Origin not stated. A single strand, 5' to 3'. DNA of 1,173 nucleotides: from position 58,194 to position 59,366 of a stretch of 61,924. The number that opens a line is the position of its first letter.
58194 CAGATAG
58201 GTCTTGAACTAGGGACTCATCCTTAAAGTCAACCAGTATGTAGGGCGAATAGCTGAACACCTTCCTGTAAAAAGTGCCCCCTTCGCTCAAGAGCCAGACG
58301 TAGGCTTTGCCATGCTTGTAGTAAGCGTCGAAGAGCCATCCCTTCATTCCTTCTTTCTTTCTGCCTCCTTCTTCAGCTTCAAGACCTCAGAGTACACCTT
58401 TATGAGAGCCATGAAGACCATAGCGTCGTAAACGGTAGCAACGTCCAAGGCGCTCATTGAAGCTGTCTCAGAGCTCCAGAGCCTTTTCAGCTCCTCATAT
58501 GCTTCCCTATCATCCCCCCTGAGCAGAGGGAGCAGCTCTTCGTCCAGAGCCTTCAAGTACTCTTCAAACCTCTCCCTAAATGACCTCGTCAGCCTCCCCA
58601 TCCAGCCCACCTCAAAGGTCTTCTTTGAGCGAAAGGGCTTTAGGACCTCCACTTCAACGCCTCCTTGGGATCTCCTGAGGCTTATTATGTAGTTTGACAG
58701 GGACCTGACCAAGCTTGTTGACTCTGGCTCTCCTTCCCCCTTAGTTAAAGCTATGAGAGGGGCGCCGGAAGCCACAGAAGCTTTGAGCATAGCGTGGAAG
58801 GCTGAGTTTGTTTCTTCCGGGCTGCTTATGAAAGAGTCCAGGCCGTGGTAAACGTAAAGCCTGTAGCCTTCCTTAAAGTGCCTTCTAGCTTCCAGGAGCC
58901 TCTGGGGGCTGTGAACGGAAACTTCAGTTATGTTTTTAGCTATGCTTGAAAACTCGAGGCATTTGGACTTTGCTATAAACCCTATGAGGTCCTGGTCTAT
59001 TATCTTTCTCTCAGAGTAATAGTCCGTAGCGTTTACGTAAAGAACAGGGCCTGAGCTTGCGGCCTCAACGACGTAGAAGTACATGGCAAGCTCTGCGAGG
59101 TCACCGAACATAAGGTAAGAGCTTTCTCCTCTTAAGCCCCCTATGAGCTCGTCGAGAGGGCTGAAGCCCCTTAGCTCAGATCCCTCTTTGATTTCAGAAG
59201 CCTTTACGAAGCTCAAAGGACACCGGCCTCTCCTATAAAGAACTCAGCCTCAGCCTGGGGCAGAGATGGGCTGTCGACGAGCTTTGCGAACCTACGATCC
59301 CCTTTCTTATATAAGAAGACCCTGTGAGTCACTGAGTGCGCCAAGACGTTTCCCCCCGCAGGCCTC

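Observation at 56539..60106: Translationally coupled operon: HhH-less RadA-type recombinase, P-loop-less RecA-fold paralog, exonuclease-less family-B polymerase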

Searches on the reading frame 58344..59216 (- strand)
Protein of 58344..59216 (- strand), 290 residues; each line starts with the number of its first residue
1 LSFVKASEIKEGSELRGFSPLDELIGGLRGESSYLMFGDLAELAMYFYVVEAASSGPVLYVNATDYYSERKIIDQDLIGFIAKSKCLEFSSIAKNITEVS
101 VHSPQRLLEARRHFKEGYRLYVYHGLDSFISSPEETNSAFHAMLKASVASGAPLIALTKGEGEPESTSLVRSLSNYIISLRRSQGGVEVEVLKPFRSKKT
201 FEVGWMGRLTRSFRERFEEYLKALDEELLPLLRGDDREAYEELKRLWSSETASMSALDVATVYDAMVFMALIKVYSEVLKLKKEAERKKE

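Call 3: search_protein_families(library=pfam, proteins=[window:58344-59216:-], max_evalue=0.1)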
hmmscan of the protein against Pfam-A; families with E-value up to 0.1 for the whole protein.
window:58344-59216:- (290 aa): 0 families

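Call 4: search_protein_families(library=ncbifam, proteins=[window:58344-59216:-], max_evalue=0.1)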
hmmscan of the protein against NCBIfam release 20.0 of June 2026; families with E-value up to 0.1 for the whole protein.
window:58344-59216:- (290 aa): 0 families

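Call 7: find_homologous_proteins(query=window:58344-59216:-)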
Query window:58344-59216:- (290 aa): 7 proteins with E <= 0.001 among 2884 candidates.
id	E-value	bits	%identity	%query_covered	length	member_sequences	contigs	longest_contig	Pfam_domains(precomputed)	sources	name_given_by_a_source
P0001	1.5e-181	620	100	100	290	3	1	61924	-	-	-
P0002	1.8e-89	318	54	100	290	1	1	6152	-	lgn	-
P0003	1.2e-87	312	51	100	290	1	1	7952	-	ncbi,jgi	-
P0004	2.1e-86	308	51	100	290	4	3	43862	-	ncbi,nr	ncbi:MAG: hypothetical protein ACP5LF_03845 [Nitrososphaeria archaeon]|nr:hypothetical protein [Cone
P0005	1.2e-85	306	53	93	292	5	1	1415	-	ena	-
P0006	2.4e-83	298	50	100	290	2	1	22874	-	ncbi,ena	-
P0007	5.8e-83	297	51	100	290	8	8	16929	-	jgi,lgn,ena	jgi:hypothetical protein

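Call 8: find_encoding_contigs(protein=P0004, flank=8000, max_places=4)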
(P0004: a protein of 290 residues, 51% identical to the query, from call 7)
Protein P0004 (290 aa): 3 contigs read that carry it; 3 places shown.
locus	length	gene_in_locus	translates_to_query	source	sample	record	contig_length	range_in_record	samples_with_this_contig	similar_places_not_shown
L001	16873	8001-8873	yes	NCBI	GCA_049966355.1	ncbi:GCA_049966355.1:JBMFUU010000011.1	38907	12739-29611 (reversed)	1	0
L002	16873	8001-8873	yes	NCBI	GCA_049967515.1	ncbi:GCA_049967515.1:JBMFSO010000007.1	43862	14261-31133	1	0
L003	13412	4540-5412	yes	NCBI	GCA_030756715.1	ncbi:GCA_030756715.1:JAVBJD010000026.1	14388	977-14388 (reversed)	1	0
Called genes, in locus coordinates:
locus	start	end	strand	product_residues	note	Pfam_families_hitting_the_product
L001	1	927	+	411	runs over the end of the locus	PF03916:NrfD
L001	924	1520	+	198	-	PF02613:Nitrate_red_del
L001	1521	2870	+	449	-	PF14697:Fer4_21 (weak), PF12838:Fer4_7, PF00037:Fer4 (weak), PF13237:Fer4_10 (weak), PF00037:Fer4 (weak), PF12838:Fer4_7, PF00037:Fer4, PF12837:Fer4_6, +7 more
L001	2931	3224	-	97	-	-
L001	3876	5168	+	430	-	PF07690:MFS_1, PF00083:Sugar_tr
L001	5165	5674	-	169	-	PF07021:MetW (weak)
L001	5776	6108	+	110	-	PF03551:PadR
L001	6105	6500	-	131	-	-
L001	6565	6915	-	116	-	PF02152:FolB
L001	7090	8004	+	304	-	PF00154:RecA_N, PF13481:AAA_25, PF08423:Rad51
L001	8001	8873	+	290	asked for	-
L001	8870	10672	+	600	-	PF00136:DNA_pol_B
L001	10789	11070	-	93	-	-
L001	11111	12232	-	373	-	PF00931:NB-ARC (weak), PF01637:ATPase_2 (weak), PF13191:AAA_16, PF13401:AAA_22, PF22703:Cdc6_lid, PF09079:WHD_Cdc6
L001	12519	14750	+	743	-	PF02359:CDC48_N, PF02933:CDC48_2, PF05496:RuvB_N (weak), PF13191:AAA_16 (weak), PF00004:AAA, PF17862:AAA_lid_3, PF00004:AAA, PF17862:AAA_lid_3, +23 more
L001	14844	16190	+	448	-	PF01654:Cyt_bd_oxida_I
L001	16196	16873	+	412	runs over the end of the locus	PF01654:Cyt_bd_oxida_I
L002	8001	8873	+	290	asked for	-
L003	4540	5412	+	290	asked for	-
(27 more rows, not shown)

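Call 9: find_encoding_contigs(protein=P0006, flank=8000, max_places=3)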
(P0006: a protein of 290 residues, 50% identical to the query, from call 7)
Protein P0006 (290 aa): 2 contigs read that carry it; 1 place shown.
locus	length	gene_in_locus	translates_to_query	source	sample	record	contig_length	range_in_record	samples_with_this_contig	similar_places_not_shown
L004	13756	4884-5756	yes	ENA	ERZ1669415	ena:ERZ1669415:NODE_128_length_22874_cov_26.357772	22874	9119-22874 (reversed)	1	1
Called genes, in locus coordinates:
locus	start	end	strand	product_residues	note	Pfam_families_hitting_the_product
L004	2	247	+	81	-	?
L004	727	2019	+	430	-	PF07690:MFS_1, PF00083:Sugar_tr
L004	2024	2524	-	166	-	PF07021:MetW (weak), PF08241:Methyltransf_11 (faint), PF08242:Methyltransf_12 (weak), PF13649:Methyltransf_25 (weak)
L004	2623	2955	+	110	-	PF03551:PadR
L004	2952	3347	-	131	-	-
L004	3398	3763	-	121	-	PF02152:FolB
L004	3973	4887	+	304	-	PF00154:RecA_N, PF08423:Rad51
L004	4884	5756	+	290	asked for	-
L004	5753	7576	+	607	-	PF00136:DNA_pol_B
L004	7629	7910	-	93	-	-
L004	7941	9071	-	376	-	PF01637:ATPase_2 (weak), PF13191:AAA_16 (weak), PF13401:AAA_22, PF22703:Cdc6_lid, PF09079:WHD_Cdc6 (weak)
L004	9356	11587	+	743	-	PF02359:CDC48_N, PF02933:CDC48_2, PF05496:RuvB_N (weak), PF13191:AAA_16 (weak), PF00004:AAA, PF17862:AAA_lid_3, PF00004:AAA, PF17862:AAA_lid_3, +22 more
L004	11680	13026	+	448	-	PF01654:Cyt_bd_oxida_I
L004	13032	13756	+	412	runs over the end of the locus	PF01654:Cyt_bd_oxida_I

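Call 10: find_encoding_contigs(protein=P0007, flank=8000, max_places=4)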
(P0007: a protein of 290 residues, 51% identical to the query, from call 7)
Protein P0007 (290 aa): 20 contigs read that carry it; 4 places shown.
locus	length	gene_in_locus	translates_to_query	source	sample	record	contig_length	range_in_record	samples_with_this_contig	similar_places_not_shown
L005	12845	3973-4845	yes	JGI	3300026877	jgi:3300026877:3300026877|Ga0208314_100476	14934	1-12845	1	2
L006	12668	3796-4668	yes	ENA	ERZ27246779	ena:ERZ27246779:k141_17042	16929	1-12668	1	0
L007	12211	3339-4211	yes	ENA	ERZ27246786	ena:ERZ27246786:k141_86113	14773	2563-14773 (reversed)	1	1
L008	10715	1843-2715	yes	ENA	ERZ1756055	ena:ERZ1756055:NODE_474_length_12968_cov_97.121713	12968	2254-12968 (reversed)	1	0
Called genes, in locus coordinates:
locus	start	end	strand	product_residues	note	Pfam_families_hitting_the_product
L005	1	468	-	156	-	?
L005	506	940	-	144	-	PF01548:DEDD_Tnp_IS110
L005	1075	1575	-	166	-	PF13489:Methyltransf_23 (faint), PF08241:Methyltransf_11 (weak), PF08242:Methyltransf_12 (weak), PF13649:Methyltransf_25 (weak)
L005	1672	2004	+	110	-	PF03551:PadR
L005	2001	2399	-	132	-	-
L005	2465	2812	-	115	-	PF02152:FolB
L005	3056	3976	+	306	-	PF00154:RecA_N, PF08423:Rad51, PF13481:AAA_25 (weak)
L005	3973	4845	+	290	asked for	-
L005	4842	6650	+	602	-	PF00136:DNA_pol_B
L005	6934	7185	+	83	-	-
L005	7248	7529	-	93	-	-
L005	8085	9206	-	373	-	PF01637:ATPase_2, PF13191:AAA_16 (weak), PF13401:AAA_22, PF22703:Cdc6_lid, PF09079:WHD_Cdc6 (faint)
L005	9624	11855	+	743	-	PF02359:CDC48_N, PF02933:CDC48_2, PF05496:RuvB_N (weak), PF13191:AAA_16 (weak), PF00004:AAA, PF17862:AAA_lid_3, PF00004:AAA, PF17862:AAA_lid_3, +23 more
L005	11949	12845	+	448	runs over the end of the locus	PF01654:Cyt_bd_oxida_I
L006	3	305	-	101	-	?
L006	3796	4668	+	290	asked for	-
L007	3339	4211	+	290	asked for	-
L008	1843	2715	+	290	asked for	-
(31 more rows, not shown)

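Call 14: search_solved_structures(query=A1, max_evalue=10, show_alignments=2)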
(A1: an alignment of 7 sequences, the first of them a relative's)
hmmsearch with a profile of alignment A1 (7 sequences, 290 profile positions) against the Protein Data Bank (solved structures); distinct sequences matched with E-value up to 10: 2.
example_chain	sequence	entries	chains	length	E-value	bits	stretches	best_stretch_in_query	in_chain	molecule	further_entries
6eml_r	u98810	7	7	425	0.21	14.1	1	19-107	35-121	Serine/threonine-protein kinase RIO2 | non-specific serine/threonine protein kinase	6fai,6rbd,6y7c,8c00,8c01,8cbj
7np7_P1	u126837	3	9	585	3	10.3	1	44-92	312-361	Mycosin-5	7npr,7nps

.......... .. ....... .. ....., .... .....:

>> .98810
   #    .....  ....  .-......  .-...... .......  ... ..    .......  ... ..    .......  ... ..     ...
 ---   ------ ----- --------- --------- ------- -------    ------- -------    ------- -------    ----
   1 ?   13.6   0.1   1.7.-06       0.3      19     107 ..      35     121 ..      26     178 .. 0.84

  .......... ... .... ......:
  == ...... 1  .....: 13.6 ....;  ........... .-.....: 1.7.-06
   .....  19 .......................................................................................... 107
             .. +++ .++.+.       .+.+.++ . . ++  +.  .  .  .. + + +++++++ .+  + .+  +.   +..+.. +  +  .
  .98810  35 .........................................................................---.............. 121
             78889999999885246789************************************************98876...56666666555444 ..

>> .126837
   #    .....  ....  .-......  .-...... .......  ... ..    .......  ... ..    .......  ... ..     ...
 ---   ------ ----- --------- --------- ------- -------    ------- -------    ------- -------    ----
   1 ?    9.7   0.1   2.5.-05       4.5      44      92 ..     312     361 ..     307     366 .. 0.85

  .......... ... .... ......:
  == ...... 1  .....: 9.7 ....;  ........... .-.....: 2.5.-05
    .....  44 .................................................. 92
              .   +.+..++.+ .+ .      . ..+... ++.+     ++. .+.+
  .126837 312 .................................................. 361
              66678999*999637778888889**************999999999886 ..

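Call 17: list_cluster_members(proteins=[P0004, P0011, P0003, P0006, P0016, P0017, P0018, P0020, P0014])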
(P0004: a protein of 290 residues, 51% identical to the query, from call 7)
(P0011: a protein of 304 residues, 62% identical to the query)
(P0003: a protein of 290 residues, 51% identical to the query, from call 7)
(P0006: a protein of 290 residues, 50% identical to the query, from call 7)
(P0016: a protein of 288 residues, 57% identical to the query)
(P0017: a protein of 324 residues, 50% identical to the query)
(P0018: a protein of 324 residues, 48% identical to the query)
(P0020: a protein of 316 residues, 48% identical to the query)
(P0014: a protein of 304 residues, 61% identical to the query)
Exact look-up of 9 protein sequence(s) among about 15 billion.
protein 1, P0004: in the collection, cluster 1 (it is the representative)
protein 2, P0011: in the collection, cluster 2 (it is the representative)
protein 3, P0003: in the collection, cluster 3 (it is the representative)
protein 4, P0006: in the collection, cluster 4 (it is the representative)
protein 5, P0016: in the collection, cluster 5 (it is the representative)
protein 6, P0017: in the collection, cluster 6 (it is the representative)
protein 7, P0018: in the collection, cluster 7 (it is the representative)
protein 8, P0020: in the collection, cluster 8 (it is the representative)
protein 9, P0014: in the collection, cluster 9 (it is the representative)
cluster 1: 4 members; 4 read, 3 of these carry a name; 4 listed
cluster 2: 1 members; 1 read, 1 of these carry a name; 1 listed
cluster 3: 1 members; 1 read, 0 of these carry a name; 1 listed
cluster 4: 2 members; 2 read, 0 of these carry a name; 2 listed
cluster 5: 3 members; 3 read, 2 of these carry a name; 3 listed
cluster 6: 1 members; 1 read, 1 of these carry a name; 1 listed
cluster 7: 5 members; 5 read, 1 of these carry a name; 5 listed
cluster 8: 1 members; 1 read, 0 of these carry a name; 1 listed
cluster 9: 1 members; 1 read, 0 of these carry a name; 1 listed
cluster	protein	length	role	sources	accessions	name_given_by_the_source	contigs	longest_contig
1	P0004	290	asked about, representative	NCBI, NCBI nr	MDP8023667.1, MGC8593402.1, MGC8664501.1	MAG: hypothetical protein ACP5LF_03845 [Nitrososphaeria archaeon] | hypothetical protein [Conexivisphaerales archaeon]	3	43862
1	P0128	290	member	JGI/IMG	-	hypothetical protein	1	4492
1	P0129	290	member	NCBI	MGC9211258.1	MAG: hypothetical protein ACP5FU_03795 [Nitrososphaeria archaeon]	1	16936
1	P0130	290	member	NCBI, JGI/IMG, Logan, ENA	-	-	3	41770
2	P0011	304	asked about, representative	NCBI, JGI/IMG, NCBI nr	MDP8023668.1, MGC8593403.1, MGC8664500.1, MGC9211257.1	MAG: DNA repair and recombination protein RadA [Nitrososphaeria archaeon] | DNA repair protein RadA | DNA repair and recombination protein RadA [Conexivisphaerales archaeon]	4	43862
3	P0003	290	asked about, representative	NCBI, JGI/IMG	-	-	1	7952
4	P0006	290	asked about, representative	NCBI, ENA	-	-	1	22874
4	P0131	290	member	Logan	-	-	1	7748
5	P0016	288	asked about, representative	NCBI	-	-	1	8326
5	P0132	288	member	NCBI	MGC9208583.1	MAG: DNA repair and recombination protein RadA [Nitrososphaeria archaeon]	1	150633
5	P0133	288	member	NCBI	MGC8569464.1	MAG: DNA repair and recombination protein RadA [Nitrososphaeria archaeon]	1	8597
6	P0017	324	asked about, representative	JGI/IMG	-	DNA repair protein RadA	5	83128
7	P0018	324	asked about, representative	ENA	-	-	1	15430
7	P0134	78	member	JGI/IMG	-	DNA repair protein RadA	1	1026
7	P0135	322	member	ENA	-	-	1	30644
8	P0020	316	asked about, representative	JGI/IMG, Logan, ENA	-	-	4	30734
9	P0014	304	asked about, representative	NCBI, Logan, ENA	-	-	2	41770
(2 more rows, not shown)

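Call 22: search_protein_representatives(alignment_id=A1)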
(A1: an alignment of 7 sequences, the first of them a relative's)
Query: 7 sequences, 290 profile positions. Proteins with E-value up to 0.001 (for the whole library): 98; up to 1e-10: 37; up to 1e-30: 3. The best 98 are listed.
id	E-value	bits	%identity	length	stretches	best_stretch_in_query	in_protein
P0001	8.9e-144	494.5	-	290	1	1-290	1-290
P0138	9.2e-86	304.1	-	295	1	4-289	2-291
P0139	1.1e-34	136.5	-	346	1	14-288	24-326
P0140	2.7e-29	118.8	-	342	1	14-288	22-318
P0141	9.3e-28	113.8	-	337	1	8-287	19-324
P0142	5.3e-27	111.3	-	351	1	2-285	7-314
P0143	5.1e-26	108.1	-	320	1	4-288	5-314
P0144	9.1e-26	107.2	-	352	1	5-287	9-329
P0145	2.0e-23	99.5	-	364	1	3-289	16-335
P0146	3.7e-22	95.4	-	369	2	3-136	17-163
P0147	6.2e-22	94.7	-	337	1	15-287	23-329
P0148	2.5e-21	92.7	-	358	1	3-288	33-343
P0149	9.0e-21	90.8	-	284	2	3-141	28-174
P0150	1.9e-20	89.8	-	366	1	12-287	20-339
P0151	3.5e-20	88.9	-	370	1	15-288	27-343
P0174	1.1e-10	57.7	-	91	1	206-285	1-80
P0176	4.2e-10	55.8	-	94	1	206-287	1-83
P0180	1.2e-09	54.3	-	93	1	206-290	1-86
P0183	1.1e-08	51.1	-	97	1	206-286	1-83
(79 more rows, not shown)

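Call 24: search_protein_families(library=pfam, alignment_id=A2, max_evalue=0.01)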
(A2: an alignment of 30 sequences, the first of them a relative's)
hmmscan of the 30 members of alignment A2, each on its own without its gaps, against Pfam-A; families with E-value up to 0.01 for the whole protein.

A. member 1, P0001 (290 aa): 0 families

B. families by the number of members that match (of 30 scanned): 5 families
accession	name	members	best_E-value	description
PF08423.17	Rad51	23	2.5e-16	Rad51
PF11083.13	Relaxase_C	1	0.0031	C-terminal helical hairpin domain from relaxase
PF15397.11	DUF4618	1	0.0037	Domain of unknown function (DUF4618)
PF14144.11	DOG1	1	0.0046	Seed dormancy control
PF04587.20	ADP_PFK_GK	1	0.0099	ADP-specific Phosphofructokinase/Glucokinase conserved region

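Call 42: find_related_loci(query=A5, collection=genome_contigs, flank=6000)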
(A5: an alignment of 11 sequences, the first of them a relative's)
Query A5 (346 aa) in genome_contigs; peptide patterns used: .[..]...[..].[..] (x = any residue, [..] = any of these).
99 stretches matched a pattern; 28 encode a relative of the query (tblastn E <= 1e-3); 28 distinct loci.
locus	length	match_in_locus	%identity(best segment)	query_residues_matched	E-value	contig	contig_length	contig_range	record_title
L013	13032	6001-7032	83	3-346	0e+0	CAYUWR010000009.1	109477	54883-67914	MAG TPA_asm: uncultured Nitrososphaeria archaeon isolate SRP231805_co4_125 genome assembly, contig: k141_209262, whole g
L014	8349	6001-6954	52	20-341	1e-112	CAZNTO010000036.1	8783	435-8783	MAG TPA_asm: uncultured Nitrososphaerota archaeon isolate binchicken_co376_150 genome assembly, contig: NODE_9862_length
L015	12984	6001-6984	54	17-346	5e-103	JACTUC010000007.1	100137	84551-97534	MAG: Candidatus Methanomethyliaceae archaeon isolate SPRUCE.2016.3.metabat2.33 SPRUCE.2016.3_scaffold_176, whole genome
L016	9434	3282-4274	45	17-343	2e-98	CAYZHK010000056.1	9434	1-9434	MAG TPA_asm: uncultured Nitrososphaerota archaeon isolate SRP098346_co1_232 genome assembly, contig: NODE_9527_length_94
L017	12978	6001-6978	46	18-335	2e-94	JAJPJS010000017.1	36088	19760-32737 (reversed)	MAG: Thaumarchaeota archaeon isolate Centralia_MAG_53 k107_26884576, whole genome shotgun sequence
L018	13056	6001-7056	46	6-346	5e-90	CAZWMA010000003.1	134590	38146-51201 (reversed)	MAG TPA_asm: uncultured Nitrososphaerota archaeon isolate binchicken_co220_99 genome assembly, contig: NODE_32_length_13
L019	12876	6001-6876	44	22-325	5e-84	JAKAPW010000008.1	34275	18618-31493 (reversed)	MAG: archaeon isolate YF1.bin89 NODE_1247_length_34275_cov_2.399116, whole genome shotgun sequence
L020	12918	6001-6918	44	23-331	1e-81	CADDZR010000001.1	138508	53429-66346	archaeon isolate 13_2 genome assembly, contig: NODE_19_length_138508_cov_154.363128, whole genome shotgun sequence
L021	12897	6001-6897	41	22-325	3e-74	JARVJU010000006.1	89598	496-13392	MAG: Nitrososphaeria archaeon isolate DRTY1_bin.15 NODE_6_length_89598_cov_3.573236, whole genome shotgun sequence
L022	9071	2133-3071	39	23-341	3e-72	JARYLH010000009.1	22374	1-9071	MAG: Candidatus Methanosuratincola sp. isolate A05DMB-I-01 NODE_9_length_22374_cov_3.356371, whole genome shotgun sequen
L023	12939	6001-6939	38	23-341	7e-71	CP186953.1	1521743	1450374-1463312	MAG: Candidatus Methanosuratincola verstraetei isolate LCB70 chromosome, complete genome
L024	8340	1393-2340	38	23-344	1e-70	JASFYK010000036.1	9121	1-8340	MAG: Thermoproteota archaeon isolate JZ_65_OP_bin_51 NODE_36_length_9121_cov_1.208584, whole genome shotgun sequence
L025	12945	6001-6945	40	20-341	9e-71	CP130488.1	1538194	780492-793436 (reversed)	MAG: Candidatus Methanosuratincola petrocarbonis isolate LWZ-6 chromosome, complete genome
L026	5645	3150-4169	38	21-341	6e-65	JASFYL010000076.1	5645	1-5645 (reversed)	MAG: Thermoproteota archaeon isolate JZ_65_OP_bin_38 NODE_76_length_5645_cov_2.377492, whole genome shotgun sequence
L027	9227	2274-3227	37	15-336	1e-59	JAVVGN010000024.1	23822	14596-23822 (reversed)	MAG: Candidatus Caldarchaeales archaeon isolate PSS.bin.6 NODE_252_length_23822_cov_35.860815, whole genome shotgun sequ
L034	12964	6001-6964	33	9-331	2e-33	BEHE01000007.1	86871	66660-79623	Archaeon HR02 DNA, contig: NODE_113_7, isolate: HRbin02, whole genome shotgun sequence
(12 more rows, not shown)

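Call 46: search_protein_families(library=pfam, proteins=[P0174, P0176, P0180, P0183, L034:6689-6991:+], max_evalue=1)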
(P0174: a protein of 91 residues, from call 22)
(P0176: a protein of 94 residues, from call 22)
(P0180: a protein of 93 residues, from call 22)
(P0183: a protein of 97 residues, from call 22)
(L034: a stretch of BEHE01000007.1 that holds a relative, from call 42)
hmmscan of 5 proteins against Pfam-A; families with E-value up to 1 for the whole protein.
P0174 (91 aa): 11 families
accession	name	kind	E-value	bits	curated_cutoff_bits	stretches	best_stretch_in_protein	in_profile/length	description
PF17078.10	SHE3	-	0.002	18.3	30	1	7-45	126-163/228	SWI5-dependent HO expression protein 3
PF01486.22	K-box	-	0.028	15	30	1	10-49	9-48/93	K-box region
PF16454.10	PI3K_P85_iSH2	-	0.043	13.9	31.5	1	11-84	35-101/161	Phosphatidylinositol 3-kinase regulatory subunit P85 inter-SH2 domain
PF21667.2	Nop5_N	-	0.059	13.9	27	1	26-77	43-94/117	Nop5, N-terminal domain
PF01166.23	TSC22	-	0.064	13.9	30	1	13-36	13-36/57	TSC-22/dip/bun family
PF03449.20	GreA_GreB_N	-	0.2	12.3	24.5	1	13-40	5-32/71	Transcription elongation factor, N-terminal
PF13864.11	Enkurin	-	0.22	12.5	23.6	1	11-85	20-83/92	Calmodulin-binding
PF04380.18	BMFP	-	0.27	12.1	37.2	0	66-84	58-76/77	Membrane fusogenic activity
PF25600.1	TRIM_CC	-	0.29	11.4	30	0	13-43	37-67/142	TRIM protein coiled-coil region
PF23991.1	DUF7310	-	0.33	11.9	40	1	68-86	34-52/83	Coiled-coil region of unknown function (DUF7310)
PF25764.1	KIF21A_4th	-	0.81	9.7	33.1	0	7-85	54-118/183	KIF21A-like domain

P0176 (94 aa): 2 families
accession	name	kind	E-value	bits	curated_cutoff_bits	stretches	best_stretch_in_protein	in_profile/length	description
PF16735.10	MYO10_CC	-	0.081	13.6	27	1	70-85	5-20/52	Unconventional myosin-X coiled coil domain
PF08889.16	WbqC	-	0.11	12.7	21.3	1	14-78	76-139/218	WbqC-like protein family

P0180 (93 aa): 4 families
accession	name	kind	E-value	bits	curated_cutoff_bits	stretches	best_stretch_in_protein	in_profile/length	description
PF19398.4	DurB-like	-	0.019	15.7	26.6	1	20-51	4-35/81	Lantibiotic duramycin B-like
PF10208.15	ARMET_C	-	0.024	14.5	23.5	1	74-90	2-18/43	ARMET, C-terminal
PF23052.1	KH_N4BP1_2nd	-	0.03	14.8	27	1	29-67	81-118/120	N4BP1, second type I KH-domain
PF14637.11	FNIP_M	-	0.053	14.1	25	1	12-91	42-120/230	Folliculin-interacting protein middle domain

P0183 (97 aa): 1 family
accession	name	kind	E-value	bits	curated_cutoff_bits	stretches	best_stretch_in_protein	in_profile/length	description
PF22172.1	C2c1_helical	-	0.02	15.1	27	1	4-46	49-91/168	CRISPR-associated endonuclease C2c1 second helical domain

L034:6689-6991:+ (100 aa): 4 families
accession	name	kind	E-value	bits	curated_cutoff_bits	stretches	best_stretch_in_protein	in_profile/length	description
PF20042.4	DUF6444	-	0.014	16.4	27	1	31-99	8-49/85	Family of unknown function (DUF6444)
PF17456.7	TcpS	-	0.073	13.4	28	1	69-93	35-59/155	Toxin-coregulated pilus protein S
PF14335.11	DUF4391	-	0.11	12.8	29.9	1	44-92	164-210/232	Domain of unknown function (DUF4391)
PF08202.16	MIS13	-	0.13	11.9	23.5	1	38-88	132-171/300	Mis12-Mtw1 protein family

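Call 57: predict_structure(alignment_id=A1)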
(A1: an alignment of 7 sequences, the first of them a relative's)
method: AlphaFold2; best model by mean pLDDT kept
length: 290 residues; sequences in the alignment: 7
mean_pLDDT: 79.7   pTM: 0.68
mean pLDDT of the five models: 79.7, 78.1, 74.1, 72.7, 71.7
residues with pLDDT >= 90: 114; 70-90: 106; 50-70: 37; < 50: 33
segments of 3 or more residues with pLDDT < 50: 1-11, 66-71, 208-210, 253-264
pLDDT, mean of each block of 10 residues (from residue 1): 35 79 90 94 93 95 63 74 86 92 89 92 92 94 95 95 92 96 84 89 59 56 72 81 72 42 53 80 80
secondary structure, 60 per line:
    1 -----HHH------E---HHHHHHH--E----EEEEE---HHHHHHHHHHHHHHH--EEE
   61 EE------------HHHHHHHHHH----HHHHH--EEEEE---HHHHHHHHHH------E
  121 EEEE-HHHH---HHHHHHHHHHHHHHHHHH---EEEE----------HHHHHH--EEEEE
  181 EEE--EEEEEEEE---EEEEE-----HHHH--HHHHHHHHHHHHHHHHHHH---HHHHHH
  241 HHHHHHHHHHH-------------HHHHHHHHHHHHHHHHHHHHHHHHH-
elements in order: H19-25 E33-37 H41-55 E58-62 H75-84 H89-93 E96-100 H104-113 E120-124 H126-129 H133-150 E154-157 H168-173 E176-183 E186-193 E197-201 H207-210 H213-231 H235-251 H265-289
